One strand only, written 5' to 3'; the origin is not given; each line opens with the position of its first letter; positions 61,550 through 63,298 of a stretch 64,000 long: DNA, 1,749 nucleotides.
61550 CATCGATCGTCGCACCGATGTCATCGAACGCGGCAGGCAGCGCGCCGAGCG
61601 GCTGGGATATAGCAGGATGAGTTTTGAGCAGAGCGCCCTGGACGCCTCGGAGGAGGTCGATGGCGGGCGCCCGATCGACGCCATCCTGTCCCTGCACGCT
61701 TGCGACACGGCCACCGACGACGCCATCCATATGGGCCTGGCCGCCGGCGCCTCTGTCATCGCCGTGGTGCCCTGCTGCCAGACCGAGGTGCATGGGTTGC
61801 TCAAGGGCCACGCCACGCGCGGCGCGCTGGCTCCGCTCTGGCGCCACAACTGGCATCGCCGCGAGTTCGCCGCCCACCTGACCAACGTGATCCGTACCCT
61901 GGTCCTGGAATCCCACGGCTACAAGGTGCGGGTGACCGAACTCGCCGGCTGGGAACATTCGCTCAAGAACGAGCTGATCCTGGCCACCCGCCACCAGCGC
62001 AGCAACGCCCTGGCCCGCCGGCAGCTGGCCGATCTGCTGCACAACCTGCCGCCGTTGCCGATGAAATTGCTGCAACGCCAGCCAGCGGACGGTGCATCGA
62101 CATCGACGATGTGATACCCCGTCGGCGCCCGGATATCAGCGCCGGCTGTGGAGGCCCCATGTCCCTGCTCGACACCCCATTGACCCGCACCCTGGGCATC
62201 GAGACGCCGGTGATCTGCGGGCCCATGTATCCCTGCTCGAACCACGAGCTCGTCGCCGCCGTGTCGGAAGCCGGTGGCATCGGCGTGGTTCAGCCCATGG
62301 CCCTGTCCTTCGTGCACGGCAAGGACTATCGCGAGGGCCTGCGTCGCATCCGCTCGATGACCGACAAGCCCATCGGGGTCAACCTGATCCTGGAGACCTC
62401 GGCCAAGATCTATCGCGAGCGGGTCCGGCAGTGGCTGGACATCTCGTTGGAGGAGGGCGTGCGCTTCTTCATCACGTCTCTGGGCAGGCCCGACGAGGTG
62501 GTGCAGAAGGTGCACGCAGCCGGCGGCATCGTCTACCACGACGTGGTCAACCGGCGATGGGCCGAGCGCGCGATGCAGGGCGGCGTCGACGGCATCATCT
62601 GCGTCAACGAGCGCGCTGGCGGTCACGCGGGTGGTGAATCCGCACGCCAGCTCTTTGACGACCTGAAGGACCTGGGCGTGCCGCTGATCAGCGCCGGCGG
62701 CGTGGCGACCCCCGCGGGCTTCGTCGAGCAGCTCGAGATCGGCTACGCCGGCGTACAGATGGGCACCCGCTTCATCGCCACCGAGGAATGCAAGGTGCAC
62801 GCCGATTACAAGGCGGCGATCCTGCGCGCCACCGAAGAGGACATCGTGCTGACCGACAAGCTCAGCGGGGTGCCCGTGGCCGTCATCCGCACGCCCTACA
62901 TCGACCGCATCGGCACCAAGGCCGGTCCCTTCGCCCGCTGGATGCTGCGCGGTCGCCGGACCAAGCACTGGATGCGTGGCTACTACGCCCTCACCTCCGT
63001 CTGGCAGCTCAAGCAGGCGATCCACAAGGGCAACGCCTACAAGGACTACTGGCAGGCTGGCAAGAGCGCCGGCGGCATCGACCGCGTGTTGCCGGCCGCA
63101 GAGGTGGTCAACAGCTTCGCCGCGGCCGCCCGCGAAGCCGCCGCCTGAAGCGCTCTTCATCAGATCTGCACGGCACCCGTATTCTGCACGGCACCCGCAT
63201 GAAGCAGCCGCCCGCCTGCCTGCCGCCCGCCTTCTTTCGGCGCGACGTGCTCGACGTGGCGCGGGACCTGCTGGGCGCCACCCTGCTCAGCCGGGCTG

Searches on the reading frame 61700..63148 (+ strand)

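Call 67: search_protein_families(library=pfam, proteins=[window:61700-63148:+], max_evalue=0.00001)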
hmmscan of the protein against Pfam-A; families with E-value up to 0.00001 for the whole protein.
window:61700-63148:+ (482 aa): 2 families
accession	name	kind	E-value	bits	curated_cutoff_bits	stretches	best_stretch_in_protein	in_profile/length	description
PF03060.21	NMO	-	1.2e-39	137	28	1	160-473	3-328/331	Nitronate monooxygenase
PF00478.31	IMPDH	-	7.2e-06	25.7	25.6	0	157-355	23-173/345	IMP dehydrogenase / GMP reductase domain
